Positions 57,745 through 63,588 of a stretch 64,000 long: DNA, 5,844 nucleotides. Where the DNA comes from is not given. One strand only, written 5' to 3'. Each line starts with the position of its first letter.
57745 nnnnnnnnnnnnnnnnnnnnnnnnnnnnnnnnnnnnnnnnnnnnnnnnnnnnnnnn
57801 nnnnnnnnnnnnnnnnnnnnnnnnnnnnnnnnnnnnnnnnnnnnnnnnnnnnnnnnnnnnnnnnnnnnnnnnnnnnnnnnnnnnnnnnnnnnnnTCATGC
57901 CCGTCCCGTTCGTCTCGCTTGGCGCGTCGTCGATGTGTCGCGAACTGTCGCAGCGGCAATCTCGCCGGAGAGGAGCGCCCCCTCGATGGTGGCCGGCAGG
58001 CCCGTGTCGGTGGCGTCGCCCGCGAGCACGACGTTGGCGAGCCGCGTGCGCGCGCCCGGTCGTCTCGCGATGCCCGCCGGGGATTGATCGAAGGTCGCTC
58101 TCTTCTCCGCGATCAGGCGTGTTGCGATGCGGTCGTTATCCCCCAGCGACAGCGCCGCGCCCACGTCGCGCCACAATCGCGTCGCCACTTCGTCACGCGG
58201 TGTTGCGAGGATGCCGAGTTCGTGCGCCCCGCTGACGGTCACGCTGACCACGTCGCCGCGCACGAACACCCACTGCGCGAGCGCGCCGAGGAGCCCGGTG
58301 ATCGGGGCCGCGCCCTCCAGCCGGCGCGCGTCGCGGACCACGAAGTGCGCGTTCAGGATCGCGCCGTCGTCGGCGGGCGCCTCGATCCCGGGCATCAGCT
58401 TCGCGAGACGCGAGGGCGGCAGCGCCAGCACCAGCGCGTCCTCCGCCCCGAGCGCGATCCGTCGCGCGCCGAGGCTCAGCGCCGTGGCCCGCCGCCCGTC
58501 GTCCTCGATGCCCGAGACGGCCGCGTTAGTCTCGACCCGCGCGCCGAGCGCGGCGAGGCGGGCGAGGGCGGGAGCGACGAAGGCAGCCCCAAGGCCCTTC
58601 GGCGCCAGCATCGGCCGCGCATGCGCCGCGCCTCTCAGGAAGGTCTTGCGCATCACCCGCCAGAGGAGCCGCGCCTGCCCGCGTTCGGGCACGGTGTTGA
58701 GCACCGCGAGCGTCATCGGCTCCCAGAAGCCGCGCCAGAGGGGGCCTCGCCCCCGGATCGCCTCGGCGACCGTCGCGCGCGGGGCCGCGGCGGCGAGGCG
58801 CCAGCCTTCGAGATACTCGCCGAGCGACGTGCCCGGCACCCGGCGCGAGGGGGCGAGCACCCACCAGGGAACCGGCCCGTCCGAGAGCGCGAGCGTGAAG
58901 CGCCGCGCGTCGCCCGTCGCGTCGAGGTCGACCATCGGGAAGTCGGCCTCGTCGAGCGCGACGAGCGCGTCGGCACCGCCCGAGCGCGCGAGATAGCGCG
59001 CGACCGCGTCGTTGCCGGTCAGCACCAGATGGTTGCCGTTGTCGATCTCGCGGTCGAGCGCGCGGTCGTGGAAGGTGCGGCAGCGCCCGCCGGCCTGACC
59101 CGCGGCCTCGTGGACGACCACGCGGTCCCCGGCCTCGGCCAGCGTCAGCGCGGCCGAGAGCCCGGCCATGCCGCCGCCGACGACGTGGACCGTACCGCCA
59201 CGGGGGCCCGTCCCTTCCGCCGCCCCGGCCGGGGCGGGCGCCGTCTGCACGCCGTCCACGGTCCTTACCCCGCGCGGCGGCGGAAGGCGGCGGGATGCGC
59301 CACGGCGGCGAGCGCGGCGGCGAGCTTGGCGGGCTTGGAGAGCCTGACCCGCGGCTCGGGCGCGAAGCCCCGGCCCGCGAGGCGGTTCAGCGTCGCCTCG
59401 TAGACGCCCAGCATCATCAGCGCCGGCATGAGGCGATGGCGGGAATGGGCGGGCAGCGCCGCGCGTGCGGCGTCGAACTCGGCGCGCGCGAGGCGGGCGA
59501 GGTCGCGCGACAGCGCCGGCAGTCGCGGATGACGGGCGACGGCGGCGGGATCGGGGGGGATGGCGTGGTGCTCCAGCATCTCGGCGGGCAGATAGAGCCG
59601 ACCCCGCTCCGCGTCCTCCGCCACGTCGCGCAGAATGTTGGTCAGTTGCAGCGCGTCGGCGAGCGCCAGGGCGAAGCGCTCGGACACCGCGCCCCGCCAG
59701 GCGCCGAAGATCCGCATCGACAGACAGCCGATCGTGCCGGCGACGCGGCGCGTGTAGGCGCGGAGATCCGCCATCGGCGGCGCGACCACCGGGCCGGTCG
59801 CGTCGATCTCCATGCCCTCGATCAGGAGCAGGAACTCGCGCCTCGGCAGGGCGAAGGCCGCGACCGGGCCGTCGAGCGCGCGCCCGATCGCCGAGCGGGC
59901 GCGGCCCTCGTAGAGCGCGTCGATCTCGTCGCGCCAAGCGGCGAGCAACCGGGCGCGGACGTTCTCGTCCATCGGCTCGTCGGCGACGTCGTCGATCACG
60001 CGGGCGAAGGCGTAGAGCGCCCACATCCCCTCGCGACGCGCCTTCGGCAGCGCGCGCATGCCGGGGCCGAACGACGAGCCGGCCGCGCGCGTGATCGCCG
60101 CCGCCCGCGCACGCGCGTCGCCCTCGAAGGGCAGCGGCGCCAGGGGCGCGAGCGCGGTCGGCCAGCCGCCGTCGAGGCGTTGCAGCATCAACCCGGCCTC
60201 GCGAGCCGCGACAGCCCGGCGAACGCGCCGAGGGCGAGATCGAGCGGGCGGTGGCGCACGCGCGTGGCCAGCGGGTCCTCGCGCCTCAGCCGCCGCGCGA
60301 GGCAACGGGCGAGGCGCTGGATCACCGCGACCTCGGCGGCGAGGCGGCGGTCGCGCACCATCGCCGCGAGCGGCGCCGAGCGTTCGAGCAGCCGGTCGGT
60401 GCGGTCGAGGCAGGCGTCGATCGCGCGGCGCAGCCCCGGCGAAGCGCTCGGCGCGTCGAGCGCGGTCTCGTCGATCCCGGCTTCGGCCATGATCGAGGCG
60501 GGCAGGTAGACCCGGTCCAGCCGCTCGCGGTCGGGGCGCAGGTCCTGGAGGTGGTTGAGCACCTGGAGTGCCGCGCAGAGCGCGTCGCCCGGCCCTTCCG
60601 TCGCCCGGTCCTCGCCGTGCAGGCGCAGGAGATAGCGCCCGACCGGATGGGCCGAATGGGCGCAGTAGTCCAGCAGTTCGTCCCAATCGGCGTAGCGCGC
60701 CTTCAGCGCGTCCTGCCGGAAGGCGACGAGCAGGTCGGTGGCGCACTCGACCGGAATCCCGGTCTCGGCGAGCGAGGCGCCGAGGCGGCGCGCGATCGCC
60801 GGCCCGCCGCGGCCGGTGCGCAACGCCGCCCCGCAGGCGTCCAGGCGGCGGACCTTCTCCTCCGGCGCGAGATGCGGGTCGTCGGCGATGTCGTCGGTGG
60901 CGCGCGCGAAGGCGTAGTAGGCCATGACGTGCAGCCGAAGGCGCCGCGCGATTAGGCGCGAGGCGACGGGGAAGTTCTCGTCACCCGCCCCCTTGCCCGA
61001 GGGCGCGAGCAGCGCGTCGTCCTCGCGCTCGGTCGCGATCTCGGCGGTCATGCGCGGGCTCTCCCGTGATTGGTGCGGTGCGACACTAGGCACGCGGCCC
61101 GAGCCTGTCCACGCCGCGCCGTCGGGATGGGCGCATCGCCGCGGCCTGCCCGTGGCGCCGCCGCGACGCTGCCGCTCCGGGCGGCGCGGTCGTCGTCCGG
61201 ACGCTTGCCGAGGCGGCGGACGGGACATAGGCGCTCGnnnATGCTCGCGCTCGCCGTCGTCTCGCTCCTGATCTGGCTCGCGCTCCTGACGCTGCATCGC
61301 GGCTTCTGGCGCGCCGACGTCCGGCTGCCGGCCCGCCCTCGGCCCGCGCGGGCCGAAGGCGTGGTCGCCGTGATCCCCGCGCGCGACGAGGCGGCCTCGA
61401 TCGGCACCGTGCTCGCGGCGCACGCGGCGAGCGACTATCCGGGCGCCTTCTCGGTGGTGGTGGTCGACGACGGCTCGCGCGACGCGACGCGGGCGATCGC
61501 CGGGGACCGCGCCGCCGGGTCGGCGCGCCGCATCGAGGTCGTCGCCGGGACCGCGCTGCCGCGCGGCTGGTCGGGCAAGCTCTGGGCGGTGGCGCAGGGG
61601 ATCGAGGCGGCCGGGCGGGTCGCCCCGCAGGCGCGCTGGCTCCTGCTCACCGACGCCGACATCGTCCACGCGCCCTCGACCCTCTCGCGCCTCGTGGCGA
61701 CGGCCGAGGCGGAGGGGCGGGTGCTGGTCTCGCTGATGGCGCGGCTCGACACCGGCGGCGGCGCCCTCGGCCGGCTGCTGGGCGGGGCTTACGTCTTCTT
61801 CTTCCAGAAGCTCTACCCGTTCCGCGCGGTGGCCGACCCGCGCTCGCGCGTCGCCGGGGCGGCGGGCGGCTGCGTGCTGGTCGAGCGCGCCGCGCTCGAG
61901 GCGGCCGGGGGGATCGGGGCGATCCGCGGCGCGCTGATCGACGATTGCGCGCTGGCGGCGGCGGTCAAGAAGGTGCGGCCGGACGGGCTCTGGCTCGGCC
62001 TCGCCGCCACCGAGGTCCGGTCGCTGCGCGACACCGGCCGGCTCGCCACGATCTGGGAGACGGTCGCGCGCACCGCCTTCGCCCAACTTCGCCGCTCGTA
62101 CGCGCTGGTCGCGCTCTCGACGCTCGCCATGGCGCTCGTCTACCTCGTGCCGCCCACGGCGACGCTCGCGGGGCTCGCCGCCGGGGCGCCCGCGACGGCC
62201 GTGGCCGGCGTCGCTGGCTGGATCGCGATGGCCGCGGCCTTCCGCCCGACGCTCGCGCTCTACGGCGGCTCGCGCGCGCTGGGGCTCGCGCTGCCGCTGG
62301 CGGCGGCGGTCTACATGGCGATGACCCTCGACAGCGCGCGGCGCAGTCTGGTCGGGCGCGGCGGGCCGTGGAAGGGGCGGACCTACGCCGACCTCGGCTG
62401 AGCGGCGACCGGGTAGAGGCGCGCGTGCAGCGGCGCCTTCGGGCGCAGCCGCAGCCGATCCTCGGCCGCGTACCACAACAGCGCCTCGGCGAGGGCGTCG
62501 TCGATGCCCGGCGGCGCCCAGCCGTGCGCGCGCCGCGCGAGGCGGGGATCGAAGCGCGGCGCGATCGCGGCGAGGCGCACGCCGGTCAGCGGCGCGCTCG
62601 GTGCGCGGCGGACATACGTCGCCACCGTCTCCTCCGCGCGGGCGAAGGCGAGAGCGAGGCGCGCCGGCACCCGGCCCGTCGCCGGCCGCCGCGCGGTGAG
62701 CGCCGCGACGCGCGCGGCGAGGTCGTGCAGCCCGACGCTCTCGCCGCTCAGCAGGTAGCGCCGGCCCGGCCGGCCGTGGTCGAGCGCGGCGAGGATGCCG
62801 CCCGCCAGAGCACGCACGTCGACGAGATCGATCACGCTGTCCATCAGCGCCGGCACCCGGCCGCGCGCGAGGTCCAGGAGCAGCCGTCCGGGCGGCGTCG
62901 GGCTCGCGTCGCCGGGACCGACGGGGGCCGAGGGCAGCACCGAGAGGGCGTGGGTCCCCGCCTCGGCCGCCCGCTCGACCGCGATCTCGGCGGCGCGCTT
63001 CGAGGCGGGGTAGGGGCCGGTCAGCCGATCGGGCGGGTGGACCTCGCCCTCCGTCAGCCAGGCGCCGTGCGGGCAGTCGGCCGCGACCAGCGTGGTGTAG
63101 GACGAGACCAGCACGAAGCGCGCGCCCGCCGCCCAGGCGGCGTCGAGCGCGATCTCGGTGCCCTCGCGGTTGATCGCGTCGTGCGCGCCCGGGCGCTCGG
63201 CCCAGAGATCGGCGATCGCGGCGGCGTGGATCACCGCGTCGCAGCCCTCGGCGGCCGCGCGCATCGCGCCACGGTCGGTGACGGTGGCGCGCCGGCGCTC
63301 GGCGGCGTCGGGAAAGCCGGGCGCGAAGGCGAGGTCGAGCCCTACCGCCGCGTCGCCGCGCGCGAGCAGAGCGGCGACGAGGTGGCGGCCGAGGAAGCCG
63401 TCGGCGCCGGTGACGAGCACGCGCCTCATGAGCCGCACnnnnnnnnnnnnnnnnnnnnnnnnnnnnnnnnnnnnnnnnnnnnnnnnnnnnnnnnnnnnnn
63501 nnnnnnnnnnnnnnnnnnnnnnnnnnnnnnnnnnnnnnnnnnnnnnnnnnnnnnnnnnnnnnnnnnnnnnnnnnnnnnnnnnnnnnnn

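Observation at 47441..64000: Large hopanoid biosynthesis-and-export cluster in an apparent Rhodobacterales genome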

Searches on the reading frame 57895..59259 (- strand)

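Call 6: search_protein_families(library=ncbifam, proteins=[window:57895-59259:-])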
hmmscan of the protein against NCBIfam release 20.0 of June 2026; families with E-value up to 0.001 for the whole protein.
window:57895-59259:- (454 aa): 29 families (the best 25 are shown)
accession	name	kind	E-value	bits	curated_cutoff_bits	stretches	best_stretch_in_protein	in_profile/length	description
TIGR03467.1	HpnE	equivalog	2.1e-100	337.1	283.05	1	24-439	1-428/430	hydroxysqualene dehydroxylase HpnE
NF045637.1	carotdesatCrtDProt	equivalog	2.3e-12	46.2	580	1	24-77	1-52/485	1-hydroxycarotenoid 3,4-desaturase CrtD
NF005560.0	PRK07233.1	equivalog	4.1e-11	42.4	252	1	24-90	3-67/435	hypothetical protein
TIGR02732.1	zeta_caro_desat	equivalog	6.6e-10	38.5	622.15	1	24-101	2-78/474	9,9'-di-cis-zeta-carotene desaturase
TIGR02731.1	phytoene_desat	equivalog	2e-09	36.7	569.4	1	24-90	2-67/453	15-cis-phytoene desaturase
NF005547.0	PRK07208.1-3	equivalog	8.9e-09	34.6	380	1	24-91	7-72/465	hypothetical protein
NF058655.1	CrtID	equivalog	1.4e-07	30.7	640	1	24-67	1-44/478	bifunctional phytoene desaturase/3,4-desaturase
TIGR02734.1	crtI_fam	subfamily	2.5e-07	29.8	238.1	1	25-66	2-43/504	phytoene desaturase family protein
NF041087.1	bile_acid_BaiCD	equivalog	2.3e-06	26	825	1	23-60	382-419/642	bile acid Fe-S flavoenzyme BaiCD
NF006130.0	PRK08274.1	equivalog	3.5e-06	26.1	369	1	24-57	8-43/467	FAD-dependent tricarballylate dehydrogenase TcuA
NF009410.0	PRK12771.1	subfamily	3.7e-06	25.8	516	1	19-59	136-176/566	NAD(P)-binding protein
NF045663.1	diclust_near_Sec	equivalog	9.1e-06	24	530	1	19-82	104-167/759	pyridine nucleotide-disulfide oxidoreductase/dicluster-binding protein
TIGR02733.1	desat_CrtD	equivalog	9.5e-06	24.5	549.7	1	24-66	4-46/492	C-3',4' desaturase CrtD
NF050086.1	pipecolate_AmaA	exception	1.3e-05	24.1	600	1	23-56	27-60/425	L-pipecolate oxidase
TIGR03997.1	mycofact_OYE_2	equivalog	2.3e-05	23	793.15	1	23-65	381-423/645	mycofactocin system FadH/OYE family oxidoreductase 2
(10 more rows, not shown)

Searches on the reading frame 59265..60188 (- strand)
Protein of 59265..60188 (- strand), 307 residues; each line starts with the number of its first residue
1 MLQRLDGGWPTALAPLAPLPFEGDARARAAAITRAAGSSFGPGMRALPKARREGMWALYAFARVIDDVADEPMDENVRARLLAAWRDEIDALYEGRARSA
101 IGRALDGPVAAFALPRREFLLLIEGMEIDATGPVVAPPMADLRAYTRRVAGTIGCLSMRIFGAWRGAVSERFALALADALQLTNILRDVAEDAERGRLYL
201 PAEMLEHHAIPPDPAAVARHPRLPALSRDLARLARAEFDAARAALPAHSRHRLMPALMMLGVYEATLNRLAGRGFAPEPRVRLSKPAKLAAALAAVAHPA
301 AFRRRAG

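Call 7: search_protein_families(library=ncbifam, proteins=[window:59265-60188:-])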
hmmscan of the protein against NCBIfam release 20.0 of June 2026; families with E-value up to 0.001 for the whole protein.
window:59265-60188:- (307 aa): 5 families
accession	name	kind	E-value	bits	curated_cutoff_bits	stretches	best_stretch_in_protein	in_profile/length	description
TIGR03465.1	HpnD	equivalog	1.2e-80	270.4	278.6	1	33-295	2-264/267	presqualene diphosphate synthase HpnD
TIGR03464.1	HpnC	equivalog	8.2e-30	104.2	250.45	1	47-296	16-266/267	squalene synthase HpnC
NF045921.1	PhytnSynCrtBRhod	equivalog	9.7e-29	100.8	500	1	31-272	12-251/307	15-cis-phytoene synthase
NF045686.1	PhytoSynCyanob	equivalog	5.1e-27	94.8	550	1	30-208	25-214/310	15-cis-phytoene synthase CrtB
NF042419.1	Phyto_syn_CrtB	equivalog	4.3e-19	69.2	480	1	31-249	8-235/306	15-cis-phytoene synthase CrtB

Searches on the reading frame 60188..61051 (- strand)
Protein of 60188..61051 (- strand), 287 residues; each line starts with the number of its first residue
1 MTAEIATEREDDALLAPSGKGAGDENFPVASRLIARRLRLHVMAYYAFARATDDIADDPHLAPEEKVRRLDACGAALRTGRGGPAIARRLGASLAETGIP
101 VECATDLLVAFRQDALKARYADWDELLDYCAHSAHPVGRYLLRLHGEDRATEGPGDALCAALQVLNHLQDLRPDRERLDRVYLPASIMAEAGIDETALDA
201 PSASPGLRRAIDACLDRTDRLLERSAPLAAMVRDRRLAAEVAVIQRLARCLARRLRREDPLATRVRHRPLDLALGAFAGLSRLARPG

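Call 7: search_protein_families(library=ncbifam, proteins=[window:60188-61051:-])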
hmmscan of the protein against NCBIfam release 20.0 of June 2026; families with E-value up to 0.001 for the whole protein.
window:60188-61051:- (287 aa): 5 families
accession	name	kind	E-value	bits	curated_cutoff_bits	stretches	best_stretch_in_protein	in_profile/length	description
TIGR03464.1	HpnC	equivalog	2.2e-78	263.5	250.45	1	21-279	3-265/267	squalene synthase HpnC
TIGR03465.1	HpnD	equivalog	2.7e-29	102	278.6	1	25-267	7-252/267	presqualene diphosphate synthase HpnD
NF045921.1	PhytnSynCrtBRhod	equivalog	7.5e-17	61.8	500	1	23-232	17-228/307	15-cis-phytoene synthase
NF042419.1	Phyto_syn_CrtB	equivalog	1.4e-13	51.1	480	1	22-209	13-211/306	15-cis-phytoene synthase CrtB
NF045686.1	PhytoSynCyanob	equivalog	2e-06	27.1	550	1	26-185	34-208/310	15-cis-phytoene synthase CrtB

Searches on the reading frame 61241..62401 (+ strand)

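Call 7: search_protein_families(library=ncbifam, proteins=[window:61241-62401:+])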
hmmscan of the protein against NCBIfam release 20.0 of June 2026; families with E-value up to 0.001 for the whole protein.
window:61241-62401:+ (386 aa): 12 families
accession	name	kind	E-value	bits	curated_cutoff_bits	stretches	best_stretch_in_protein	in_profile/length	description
TIGR03469.1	HpnB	hypoth_equivalog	4.4e-132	440.7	379.25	1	2-383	2-385/386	hopene-associated glycosyltransferase HpnB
NF045692.1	OglycostaseCruG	equivalog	2.8e-22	79.2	600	1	9-244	11-240/386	2'-O-glycosyltransferase CruG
TIGR03472.1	HpnI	equivalog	1e-08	34.4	310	1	4-371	11-355/373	bacteriohopanetetrol glucosamine biosynthesis glycosyltransferase HpnI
NF041875.1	EPS_EpsD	equivalog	8.9e-08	31.9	370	1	44-162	4-111/325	exopolysaccharide biosynthesis glycosyltransferase EpsD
NF010496.0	PRK13915.1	equivalog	1.5e-07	30.8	262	1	37-116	29-110/307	glucosyl-3-phosphoglycerate synthase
TIGR04283.1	glyco_like_mftF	equivalog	7.4e-06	25.7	182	1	44-276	4-203/221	TIGR04283 family arsenosugar biosynthesis glycosyltransferase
TIGR03937.1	PgaC_IcaA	equivalog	2.1e-05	23.7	422.3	1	35-160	41-155/407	poly-beta-1,6-N-acetyl-D-glucosamine synthase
NF058614.1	PPMAGASynPpgS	equivalog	3.1e-05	23.5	370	1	42-158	3-104/226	polyprenyl-phospho-N-acetylgalactosaminyl synthase PpgS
TIGR04182.1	glyco_TIGR04182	equivalog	0.0002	20.9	325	1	41-152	2-94/293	S-layer glycoprotein N-glycosyltransferase AglJ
NF053846.1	glyco_with_XrtP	equivalog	0.00033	19.4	520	1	43-114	45-112/440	XrtP-associated glycosyltransferase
TIGR04242.1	nodulat_NodC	equivalog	0.00057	19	550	1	42-155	51-156/395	chitooligosaccharide synthase NodC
NF007986.1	PRK10714.1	equivalog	0.0008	18.5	529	0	40-159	7-119/316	undecaprenyl-phosphate 4-deoxy-4-formamido-L-arabinose transferase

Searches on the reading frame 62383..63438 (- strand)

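Call 7: search_protein_families(library=ncbifam, proteins=[window:62383-63438:-])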
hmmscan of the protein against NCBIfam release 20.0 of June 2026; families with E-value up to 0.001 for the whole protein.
window:62383-63438:- (351 aa): 14 families
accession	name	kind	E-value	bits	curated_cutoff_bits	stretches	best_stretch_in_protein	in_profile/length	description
TIGR03466.1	HpnA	hypoth_equivalog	4e-65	219.8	367.65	1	6-327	2-325/327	hopanoid-associated sugar epimerase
NF052578.1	StrlDmthSdmBMthl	equivalog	4.7e-32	112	600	1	7-324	3-323/328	sterol demethylase protein SdmB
NF042422.1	oxyalk_red_OleD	equivalog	1.3e-21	77.3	580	1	6-309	2-313/329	2-alkyl-3-oxoalkanoate reductase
NF042423.1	oxyalk_red_Shew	equivalog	6.7e-16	58.3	580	1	4-279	8-288/331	2-alkyl-3-oxoalkanoate reductase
TIGR01746.1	Thioester-redct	subfamily_domain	2.8e-13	49.8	213.35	2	62-162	85-185/371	thioester reductase domain-containing protein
NF004520.0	PRK05865.1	equivalog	1.4e-10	39.7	1509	1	6-113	2-103/854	sugar epimerase family protein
NF005539.0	PRK07201.1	equivalog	2.4e-09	36.5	549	1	64-157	76-164/657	SDR family oxidoreductase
NF038078.1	NRPS_MxcG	equivalog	5.8e-08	30.5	2300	1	61-162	1165-1264/1442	myxochelin non-ribosomal peptide synthetase MxcG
TIGR04180.1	EDH_00030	hypoth_equivalog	4.6e-07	29.2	475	1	7-151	1-153/297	NAD-dependent 4,6-dehydratase LegB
NF058621.1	DiazavRedAvaA7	equivalog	6.2e-06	26.1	400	1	6-115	2-115/304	3-diazoavenalumate denitrifying reductase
TIGR01214.1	rmlD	equivalog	5.1e-05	22.5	224.05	1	6-157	1-138/285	dTDP-4-dehydrorhamnose reductase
NF043036.1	ErythonDh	equivalog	9e-05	21.8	325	1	6-113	2-125/321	D-erythronate dehydrogenase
NF047350.1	aureusi_NRPS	equivalog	0.00033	17.6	2500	0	62-164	2105-2207/2373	aureusimine non-ribosomal peptide synthetase AusA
NF041293.1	G6PDh_Azf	equivalog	0.00095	18.7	400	0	6-115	4-117/252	NAD-dependent glucose-6-phosphate dehydrogenase Azf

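Call 22: search_protein_families(library=pfam, proteins=[window:62383-63438:-], max_evalue=0.01)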
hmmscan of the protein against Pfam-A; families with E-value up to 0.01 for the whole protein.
window:62383-63438:- (351 aa): 6 families
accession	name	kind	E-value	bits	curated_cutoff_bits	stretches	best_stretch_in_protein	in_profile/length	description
PF01370.27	Epimerase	-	1.1e-24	87.6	20.9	1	7-228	1-237/240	NAD dependent epimerase/dehydratase family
PF01073.25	3Beta_HSD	-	1.3e-14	54.4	22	1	8-159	1-162/280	3-beta hydroxysteroid dehydrogenase/isomerase family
PF13460.12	NAD_binding_10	-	7.2e-11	42.7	27.2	1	11-154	1-131/184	NAD(P)H-binding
PF07993.18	NAD_binding_4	-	3.7e-09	36.6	20.1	1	59-166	82-200/258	Male sterility protein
PF04321.23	RmlD_sub_bind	-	1.9e-08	34.2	27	1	6-158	2-140/287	RmlD substrate binding domain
PF16363.11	GDP_Man_Dehyd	-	0.0023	17.9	27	1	8-116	1-132/332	GDP-mannose 4,6 dehydratase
